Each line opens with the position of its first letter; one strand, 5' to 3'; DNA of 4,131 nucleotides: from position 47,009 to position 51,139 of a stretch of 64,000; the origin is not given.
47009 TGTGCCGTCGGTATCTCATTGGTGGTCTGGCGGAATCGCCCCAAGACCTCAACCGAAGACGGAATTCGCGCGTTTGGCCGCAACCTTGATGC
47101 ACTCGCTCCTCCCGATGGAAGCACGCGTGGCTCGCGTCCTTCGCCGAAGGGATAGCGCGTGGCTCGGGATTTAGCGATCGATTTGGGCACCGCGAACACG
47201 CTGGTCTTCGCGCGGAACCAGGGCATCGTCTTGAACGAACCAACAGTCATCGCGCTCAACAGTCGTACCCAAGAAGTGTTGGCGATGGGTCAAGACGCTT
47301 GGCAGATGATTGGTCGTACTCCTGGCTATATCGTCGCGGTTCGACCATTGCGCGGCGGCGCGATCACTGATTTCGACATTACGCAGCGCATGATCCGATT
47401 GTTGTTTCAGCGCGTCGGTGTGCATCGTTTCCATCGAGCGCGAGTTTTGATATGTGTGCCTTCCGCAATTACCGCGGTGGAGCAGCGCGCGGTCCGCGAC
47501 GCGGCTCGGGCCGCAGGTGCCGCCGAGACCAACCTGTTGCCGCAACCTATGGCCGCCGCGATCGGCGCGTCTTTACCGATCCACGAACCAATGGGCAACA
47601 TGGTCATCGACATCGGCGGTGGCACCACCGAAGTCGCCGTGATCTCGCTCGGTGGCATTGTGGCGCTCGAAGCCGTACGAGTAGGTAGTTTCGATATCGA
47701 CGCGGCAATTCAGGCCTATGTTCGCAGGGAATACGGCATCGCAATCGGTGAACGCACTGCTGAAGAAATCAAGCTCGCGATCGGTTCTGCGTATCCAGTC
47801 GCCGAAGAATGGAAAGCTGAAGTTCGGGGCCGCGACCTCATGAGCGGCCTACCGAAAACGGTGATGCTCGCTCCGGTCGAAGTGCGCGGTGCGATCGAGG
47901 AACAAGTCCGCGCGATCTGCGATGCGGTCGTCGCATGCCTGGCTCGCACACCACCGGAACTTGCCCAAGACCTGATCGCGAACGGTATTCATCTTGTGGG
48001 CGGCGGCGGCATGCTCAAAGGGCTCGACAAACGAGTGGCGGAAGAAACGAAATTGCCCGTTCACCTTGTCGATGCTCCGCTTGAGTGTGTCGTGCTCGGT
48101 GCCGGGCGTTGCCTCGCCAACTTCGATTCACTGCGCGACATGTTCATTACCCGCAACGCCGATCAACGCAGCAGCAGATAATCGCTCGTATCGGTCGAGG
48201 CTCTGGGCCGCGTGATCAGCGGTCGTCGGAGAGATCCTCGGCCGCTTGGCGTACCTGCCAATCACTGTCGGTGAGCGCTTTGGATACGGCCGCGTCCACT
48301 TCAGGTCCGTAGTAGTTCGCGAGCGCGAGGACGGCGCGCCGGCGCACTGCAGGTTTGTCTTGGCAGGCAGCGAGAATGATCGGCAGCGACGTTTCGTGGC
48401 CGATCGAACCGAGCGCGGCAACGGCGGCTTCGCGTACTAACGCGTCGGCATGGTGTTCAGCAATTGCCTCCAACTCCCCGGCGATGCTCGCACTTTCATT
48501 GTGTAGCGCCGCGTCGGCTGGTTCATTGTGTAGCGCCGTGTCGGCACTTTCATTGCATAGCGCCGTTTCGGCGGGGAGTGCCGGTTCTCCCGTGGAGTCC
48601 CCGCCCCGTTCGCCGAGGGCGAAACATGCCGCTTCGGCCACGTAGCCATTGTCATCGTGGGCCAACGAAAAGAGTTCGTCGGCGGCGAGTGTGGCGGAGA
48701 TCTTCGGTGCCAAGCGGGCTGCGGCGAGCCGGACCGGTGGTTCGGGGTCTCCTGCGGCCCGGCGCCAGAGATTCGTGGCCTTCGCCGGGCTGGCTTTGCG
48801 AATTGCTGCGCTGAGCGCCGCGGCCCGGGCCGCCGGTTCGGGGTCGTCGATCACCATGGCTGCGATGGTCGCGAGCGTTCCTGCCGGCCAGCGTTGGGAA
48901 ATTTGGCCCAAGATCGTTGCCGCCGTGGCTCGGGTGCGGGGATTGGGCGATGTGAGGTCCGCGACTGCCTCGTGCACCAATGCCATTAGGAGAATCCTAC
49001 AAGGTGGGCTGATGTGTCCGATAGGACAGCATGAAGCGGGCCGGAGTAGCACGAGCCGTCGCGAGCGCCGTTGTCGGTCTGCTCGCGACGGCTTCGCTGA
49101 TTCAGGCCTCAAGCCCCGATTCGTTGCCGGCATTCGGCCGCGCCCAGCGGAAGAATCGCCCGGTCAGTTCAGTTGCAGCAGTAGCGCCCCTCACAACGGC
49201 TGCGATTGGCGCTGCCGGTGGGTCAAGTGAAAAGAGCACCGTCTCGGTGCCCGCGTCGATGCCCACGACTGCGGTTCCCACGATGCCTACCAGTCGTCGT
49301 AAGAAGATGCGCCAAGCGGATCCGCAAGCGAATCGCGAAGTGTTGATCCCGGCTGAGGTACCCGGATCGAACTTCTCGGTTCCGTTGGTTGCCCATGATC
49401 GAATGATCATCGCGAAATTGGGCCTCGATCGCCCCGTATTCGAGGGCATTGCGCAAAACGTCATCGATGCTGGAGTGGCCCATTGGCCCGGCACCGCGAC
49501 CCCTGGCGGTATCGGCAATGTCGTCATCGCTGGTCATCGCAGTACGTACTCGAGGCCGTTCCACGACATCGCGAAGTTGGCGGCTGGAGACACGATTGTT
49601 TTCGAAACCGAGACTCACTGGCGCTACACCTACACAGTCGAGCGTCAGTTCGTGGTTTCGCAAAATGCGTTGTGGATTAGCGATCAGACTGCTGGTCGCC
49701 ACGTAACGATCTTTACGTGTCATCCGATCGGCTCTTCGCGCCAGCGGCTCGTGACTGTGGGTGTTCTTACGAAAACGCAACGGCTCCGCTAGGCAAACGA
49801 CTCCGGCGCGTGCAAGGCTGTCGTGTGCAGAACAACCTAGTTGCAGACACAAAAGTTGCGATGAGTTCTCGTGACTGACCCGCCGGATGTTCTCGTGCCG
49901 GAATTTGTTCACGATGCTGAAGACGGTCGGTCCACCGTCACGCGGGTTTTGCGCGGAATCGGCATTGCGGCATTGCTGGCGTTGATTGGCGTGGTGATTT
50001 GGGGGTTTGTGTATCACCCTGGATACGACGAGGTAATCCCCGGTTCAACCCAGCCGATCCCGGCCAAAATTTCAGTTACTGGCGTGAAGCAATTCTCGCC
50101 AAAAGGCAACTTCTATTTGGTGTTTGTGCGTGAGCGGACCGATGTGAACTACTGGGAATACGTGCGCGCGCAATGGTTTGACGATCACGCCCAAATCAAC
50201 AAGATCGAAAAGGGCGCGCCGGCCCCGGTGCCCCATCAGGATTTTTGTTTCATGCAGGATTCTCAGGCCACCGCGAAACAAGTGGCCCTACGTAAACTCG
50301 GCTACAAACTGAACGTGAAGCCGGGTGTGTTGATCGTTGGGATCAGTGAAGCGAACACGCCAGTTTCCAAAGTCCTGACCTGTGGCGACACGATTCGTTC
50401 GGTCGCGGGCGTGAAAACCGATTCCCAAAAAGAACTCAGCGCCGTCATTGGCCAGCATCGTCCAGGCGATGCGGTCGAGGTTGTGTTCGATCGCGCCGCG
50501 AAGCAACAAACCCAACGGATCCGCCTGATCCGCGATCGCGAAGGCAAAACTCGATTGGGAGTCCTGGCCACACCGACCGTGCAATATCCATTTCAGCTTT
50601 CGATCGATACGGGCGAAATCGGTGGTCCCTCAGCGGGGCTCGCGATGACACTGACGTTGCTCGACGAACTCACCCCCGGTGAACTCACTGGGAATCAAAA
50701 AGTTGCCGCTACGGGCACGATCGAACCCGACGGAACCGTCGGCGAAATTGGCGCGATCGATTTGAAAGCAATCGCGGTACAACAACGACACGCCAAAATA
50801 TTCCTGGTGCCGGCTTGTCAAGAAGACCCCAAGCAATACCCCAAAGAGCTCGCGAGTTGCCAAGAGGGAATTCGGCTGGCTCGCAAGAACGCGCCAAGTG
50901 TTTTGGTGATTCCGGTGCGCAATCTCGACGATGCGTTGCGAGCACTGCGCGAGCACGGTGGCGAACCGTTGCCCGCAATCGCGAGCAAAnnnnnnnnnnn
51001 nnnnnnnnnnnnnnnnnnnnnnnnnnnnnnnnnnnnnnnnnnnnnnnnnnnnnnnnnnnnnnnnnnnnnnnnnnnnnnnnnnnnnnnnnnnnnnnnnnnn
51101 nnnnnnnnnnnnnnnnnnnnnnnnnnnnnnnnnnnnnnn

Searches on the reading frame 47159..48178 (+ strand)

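Call 9: search_protein_families(library=pfam, proteins=[window:47159-48178:+], max_evalue=0.001)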
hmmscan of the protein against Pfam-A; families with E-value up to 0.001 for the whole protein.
window:47159-48178:+ (340 aa): 4 families
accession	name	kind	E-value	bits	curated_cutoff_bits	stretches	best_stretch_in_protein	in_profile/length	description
PF06723.19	MreB_Mbl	-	2.7e-128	427.9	27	1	3-325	2-325/327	MreB/Mbl protein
PF14450.12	FtsA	-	3.2e-10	40.9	31.8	1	148-303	1-109/127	Cell division protein FtsA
PF00012.26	HSP70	-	4.1e-07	29.1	20.6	1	96-194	136-240/599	Hsp70 protein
PF00022.25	Actin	-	6.8e-07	28.6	27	0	247-297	300-349/410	Actin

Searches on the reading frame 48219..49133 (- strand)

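Call 9: search_protein_families(library=pfam, proteins=[window:48219-49133:-], max_evalue=0.001)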
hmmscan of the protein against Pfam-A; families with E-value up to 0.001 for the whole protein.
window:48219-49133:- (305 aa): 4 families
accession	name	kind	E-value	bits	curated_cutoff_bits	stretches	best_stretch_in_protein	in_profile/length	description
PF13646.12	HEAT_2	-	2.2e-25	89.2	27.7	3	221-299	4-84/88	HEAT repeats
PF02985.28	HEAT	-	4.1e-16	58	23.5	0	60-80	9-29/31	HEAT repeat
PF13513.12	HEAT_EZ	-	6.6e-07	30.1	27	0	215-244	27-55/55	HEAT-like repeat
PF03130.22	HEAT_PBS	-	6.4e-05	23.6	20.9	1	233-259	1-27/27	PBS lyase HEAT-like repeat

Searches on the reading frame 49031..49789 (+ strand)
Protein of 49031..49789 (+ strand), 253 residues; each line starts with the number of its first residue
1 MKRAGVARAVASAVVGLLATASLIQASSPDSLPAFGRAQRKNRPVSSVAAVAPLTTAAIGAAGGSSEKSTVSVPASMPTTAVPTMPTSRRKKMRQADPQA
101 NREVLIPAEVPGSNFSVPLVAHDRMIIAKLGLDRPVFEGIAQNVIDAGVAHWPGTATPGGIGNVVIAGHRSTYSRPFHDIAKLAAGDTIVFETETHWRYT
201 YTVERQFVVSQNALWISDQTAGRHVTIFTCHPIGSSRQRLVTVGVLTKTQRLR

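Call 9: search_protein_families(library=pfam, proteins=[window:49031-49789:+], max_evalue=0.001)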
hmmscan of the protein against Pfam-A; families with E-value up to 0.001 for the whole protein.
window:49031-49789:+ (253 aa): 1 family
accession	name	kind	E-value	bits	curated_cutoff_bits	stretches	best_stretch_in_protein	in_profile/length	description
PF04203.18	Sortase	-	3.6e-27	95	26.6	1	127-246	3-124/125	Sortase domain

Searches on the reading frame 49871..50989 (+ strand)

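Call 9: search_protein_families(library=pfam, proteins=[window:49871-50989:+], max_evalue=0.001)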
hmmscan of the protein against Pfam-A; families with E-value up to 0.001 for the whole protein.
window:49871-50989:+ (373 aa): 2 families
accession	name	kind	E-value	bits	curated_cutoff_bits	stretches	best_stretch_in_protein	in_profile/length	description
PF13180.12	PDZ_2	-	3.2e-06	27.8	27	1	149-218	10-79/80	PDZ domain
PF05362.19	Lon_C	-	6.8e-06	26.2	21.1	1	252-327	109-183/205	Lon protease (S16) C-terminal proteolytic domain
